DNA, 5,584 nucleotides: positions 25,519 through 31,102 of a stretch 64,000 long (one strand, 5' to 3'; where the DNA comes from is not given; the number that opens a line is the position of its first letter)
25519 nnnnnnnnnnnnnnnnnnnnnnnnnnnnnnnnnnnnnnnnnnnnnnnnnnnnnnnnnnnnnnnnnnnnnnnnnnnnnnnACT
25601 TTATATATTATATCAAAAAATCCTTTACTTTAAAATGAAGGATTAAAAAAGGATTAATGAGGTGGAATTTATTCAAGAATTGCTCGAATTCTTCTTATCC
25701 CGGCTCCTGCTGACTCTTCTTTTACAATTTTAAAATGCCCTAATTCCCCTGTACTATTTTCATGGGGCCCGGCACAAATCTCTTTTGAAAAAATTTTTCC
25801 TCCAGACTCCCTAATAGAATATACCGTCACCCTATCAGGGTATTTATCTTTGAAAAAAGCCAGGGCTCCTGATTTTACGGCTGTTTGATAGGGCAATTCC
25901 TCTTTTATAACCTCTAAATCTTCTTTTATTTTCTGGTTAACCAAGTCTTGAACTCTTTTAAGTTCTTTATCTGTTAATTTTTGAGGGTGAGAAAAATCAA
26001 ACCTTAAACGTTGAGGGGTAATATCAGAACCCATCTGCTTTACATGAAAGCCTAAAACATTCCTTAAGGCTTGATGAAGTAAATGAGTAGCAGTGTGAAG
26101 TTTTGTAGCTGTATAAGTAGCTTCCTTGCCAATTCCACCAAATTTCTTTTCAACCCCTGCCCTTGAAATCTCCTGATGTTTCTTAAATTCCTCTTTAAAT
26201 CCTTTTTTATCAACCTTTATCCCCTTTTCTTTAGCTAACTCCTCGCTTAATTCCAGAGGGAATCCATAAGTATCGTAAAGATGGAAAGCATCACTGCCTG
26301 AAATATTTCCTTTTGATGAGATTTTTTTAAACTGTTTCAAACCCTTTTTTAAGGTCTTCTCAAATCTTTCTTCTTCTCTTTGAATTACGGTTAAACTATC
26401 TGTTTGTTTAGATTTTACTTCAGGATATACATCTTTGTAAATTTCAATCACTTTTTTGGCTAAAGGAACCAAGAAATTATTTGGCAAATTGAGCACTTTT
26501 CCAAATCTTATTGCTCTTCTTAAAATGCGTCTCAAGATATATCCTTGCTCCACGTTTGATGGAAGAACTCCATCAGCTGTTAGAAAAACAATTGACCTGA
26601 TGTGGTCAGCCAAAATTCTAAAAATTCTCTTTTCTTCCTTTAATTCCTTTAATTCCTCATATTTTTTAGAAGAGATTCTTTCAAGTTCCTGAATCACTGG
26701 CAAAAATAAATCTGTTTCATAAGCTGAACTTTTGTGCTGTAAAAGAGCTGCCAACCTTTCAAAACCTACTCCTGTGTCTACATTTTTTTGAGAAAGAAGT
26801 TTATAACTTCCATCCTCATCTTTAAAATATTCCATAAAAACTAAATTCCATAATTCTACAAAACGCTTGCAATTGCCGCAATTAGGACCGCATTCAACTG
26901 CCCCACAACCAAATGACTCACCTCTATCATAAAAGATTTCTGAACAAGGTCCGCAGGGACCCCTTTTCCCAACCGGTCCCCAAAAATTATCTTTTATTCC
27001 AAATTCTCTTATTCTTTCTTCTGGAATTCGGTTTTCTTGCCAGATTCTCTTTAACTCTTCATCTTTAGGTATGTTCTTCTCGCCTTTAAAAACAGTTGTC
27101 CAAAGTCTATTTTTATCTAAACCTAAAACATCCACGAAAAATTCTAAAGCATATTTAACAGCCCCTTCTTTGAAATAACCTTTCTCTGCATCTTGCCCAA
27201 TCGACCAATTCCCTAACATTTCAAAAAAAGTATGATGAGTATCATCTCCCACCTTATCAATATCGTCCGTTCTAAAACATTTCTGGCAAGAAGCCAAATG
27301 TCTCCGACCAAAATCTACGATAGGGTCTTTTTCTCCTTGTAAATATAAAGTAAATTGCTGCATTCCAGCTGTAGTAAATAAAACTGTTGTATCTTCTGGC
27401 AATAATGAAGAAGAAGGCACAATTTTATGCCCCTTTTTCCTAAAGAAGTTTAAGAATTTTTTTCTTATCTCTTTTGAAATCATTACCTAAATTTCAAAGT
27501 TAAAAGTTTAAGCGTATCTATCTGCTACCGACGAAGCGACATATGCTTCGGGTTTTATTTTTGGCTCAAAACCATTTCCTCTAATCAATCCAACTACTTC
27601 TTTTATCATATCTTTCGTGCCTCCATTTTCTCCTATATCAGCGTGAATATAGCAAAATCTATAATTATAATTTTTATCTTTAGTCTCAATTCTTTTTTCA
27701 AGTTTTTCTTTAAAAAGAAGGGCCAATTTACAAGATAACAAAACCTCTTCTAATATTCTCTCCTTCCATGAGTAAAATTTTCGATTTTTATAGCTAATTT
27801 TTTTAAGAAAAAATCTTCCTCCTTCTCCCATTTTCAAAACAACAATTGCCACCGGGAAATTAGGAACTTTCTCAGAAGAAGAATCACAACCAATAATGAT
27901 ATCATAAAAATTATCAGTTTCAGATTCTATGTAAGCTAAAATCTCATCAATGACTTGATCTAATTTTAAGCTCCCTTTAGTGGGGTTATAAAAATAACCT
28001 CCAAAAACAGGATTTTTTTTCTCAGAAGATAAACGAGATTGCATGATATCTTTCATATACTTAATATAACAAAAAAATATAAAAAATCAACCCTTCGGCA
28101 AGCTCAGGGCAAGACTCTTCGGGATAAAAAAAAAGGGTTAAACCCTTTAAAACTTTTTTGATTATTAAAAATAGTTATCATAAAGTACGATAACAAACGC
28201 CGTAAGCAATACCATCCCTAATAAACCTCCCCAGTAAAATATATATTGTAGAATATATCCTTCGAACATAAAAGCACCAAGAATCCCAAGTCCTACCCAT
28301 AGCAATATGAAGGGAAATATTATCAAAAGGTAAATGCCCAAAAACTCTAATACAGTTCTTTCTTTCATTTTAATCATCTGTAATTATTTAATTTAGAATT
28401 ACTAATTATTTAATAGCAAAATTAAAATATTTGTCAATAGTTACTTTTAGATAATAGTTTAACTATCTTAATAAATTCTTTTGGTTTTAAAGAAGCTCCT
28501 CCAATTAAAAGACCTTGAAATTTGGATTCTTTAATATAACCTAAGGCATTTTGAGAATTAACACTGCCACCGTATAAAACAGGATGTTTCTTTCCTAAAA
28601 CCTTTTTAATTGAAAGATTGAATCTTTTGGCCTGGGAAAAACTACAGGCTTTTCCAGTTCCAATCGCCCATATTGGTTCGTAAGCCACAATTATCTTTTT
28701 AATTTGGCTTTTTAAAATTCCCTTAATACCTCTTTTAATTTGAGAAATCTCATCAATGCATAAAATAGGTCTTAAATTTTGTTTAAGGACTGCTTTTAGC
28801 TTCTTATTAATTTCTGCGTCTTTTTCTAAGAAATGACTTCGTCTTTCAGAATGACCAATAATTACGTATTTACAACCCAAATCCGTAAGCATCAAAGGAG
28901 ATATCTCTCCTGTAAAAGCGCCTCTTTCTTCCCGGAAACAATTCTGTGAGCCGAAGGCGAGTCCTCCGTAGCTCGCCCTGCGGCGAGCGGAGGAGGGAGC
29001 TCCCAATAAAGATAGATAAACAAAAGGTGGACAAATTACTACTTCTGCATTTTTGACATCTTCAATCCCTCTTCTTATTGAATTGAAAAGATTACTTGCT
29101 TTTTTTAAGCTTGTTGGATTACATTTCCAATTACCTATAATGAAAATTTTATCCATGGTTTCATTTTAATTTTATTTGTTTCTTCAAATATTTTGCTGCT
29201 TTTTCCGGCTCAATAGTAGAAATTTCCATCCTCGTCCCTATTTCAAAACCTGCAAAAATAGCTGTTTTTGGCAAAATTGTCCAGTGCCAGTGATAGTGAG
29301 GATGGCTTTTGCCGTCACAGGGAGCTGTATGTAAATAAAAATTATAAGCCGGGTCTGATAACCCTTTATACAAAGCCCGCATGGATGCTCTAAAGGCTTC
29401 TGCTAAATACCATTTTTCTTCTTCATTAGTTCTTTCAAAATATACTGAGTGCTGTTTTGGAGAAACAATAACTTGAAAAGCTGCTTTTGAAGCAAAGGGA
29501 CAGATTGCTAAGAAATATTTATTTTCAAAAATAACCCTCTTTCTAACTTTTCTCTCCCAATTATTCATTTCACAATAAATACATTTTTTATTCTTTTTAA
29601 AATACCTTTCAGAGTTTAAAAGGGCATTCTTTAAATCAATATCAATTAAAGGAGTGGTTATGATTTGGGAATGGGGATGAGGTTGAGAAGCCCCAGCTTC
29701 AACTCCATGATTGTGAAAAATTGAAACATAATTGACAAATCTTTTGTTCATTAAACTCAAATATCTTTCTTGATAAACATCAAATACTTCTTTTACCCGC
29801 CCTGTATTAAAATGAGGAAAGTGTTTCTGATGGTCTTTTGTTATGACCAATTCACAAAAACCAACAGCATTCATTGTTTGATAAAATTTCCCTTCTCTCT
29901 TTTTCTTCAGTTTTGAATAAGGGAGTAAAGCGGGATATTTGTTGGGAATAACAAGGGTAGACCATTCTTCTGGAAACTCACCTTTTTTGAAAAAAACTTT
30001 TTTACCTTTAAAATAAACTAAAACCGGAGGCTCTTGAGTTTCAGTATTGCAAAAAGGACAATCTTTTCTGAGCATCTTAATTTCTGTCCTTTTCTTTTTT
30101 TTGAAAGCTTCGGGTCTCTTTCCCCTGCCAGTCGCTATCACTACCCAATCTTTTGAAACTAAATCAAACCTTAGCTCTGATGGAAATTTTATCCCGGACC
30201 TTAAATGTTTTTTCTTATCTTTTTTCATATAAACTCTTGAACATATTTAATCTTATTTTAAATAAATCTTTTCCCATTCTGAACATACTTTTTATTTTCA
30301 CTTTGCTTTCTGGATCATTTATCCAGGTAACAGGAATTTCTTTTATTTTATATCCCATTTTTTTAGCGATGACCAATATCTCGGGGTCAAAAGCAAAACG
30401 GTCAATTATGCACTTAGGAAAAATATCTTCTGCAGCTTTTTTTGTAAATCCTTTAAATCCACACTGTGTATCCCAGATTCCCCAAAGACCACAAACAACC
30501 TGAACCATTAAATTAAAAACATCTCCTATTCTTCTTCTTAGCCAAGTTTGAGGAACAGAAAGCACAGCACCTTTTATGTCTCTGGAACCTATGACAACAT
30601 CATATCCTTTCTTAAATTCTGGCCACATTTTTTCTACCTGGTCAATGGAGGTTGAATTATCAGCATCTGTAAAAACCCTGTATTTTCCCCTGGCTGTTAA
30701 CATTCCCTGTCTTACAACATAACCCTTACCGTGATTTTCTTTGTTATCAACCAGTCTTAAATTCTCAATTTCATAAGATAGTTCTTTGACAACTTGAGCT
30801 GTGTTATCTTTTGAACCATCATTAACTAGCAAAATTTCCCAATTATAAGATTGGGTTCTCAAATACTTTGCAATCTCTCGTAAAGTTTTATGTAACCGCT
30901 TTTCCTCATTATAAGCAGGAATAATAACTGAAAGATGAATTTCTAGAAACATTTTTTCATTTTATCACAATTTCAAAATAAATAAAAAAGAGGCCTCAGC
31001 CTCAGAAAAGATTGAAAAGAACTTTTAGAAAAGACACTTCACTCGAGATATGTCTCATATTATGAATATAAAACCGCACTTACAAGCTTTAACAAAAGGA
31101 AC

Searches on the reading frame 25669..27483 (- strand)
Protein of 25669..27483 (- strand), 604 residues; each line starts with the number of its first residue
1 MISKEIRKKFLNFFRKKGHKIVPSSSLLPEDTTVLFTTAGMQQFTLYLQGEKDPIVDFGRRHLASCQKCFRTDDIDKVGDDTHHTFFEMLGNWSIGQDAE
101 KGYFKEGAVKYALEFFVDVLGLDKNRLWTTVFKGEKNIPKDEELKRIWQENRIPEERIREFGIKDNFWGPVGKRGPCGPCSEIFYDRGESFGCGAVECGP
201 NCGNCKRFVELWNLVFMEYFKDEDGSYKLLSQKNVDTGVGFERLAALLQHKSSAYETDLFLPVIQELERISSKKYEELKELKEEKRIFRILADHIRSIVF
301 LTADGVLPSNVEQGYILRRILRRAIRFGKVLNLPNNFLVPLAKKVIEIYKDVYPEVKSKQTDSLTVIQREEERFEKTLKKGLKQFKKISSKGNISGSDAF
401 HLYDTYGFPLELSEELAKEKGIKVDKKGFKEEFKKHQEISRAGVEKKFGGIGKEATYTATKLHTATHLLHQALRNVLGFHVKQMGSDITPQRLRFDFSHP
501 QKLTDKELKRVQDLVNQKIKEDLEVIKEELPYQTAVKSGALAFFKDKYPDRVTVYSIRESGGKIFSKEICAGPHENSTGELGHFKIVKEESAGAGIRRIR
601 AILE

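Call 15: search_protein_families(library=pfam, proteins=[window:25669-27483:-])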
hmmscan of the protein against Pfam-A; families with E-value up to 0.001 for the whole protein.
window:25669-27483:- (604 aa): 2 families
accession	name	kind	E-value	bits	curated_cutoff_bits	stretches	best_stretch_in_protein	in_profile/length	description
PF01411.24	tRNA-synt_2c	-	5e-150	501.1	30.3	1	5-462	1-448/552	tRNA synthetases class II (A)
PF07973.19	tRNA_SAD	-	3.8e-13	49.6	24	1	552-599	1-43/44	Threonyl and Alanyl tRNA synthetase second additional domain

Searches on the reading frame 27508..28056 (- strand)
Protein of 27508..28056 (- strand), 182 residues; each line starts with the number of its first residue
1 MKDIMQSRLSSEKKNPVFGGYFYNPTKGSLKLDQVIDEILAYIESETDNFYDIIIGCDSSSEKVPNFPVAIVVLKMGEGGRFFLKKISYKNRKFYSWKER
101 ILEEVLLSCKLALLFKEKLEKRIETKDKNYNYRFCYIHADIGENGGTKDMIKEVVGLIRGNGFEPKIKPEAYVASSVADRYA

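Call 93: search_protein_families(library=pfam, proteins=[window:27508-28056:-])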
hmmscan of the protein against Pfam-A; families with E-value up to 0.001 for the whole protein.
window:27508-28056:- (182 aa): 1 family
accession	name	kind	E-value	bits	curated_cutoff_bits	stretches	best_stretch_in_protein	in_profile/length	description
PF04308.18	RNaseH_like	-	2.2e-40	138.4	25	1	34-181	1-143/145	Ribonuclease H-like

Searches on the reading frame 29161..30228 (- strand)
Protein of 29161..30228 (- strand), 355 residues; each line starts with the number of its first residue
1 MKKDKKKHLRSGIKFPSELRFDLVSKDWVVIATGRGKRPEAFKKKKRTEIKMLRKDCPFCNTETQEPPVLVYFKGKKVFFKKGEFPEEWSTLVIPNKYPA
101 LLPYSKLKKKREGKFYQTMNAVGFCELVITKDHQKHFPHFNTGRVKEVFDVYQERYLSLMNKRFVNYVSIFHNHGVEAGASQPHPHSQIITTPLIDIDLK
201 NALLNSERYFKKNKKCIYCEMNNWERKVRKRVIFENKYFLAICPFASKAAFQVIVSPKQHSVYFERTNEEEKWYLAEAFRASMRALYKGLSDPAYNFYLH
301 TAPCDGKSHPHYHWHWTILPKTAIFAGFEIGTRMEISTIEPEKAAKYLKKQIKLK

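Call 93: search_protein_families(library=pfam, proteins=[window:29161-30228:-])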
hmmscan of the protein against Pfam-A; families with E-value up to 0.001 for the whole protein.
window:29161-30228:- (355 aa): 6 families
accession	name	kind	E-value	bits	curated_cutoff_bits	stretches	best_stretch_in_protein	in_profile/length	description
PF01087.27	GalP_UDP_transf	-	5.9e-16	59.9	22.1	1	17-192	12-180/184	Galactose-1-phosphate uridyl transferase, N-terminal domain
PF16268.10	DUF4921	-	1.4e-10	41.2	28.5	1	161-347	217-392/425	Domain of unknown function (DUF4921)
PF01230.28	HIT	-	5.3e-09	37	21.5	1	227-315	3-91/98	HIT domain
PF02744.22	GalP_UDP_tr_C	-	4.9e-06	26.8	29.2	1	207-319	6-122/165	Galactose-1-phosphate uridyl transferase, C-terminal domain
PF16285.10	DUF4931_N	-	5.5e-06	26.9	24.1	1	117-191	46-120/124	Domain of unknown function (DUF4931) N-terminal domain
PF19327.4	Ap4A_phos_N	-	9.7e-05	22.4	23.1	1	170-196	138-164/177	Ap4A phosphorylase N-terminal domain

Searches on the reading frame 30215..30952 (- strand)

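Call 93: search_protein_families(library=pfam, proteins=[window:30215-30952:-])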
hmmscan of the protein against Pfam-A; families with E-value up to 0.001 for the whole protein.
window:30215-30952:- (245 aa): 4 families
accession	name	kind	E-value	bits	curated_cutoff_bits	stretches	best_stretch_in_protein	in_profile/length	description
PF00535.33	Glycos_transf_2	-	8.5e-32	110.8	23.3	1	8-177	1-167/168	Glycosyl transferase family 2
PF10111.15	Glyco_tranf_2_2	-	1.5e-10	41.5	27.3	1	8-109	1-102/276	Glycosyltransferase like family 2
PF13641.12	Glyco_tranf_2_3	-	2.2e-07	31.5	27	1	7-99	3-97/230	Glycosyltransferase like family 2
PF13704.12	Glyco_tranf_2_4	-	0.00084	20.2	27.5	0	23-99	6-82/98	Glycosyl transferase family 2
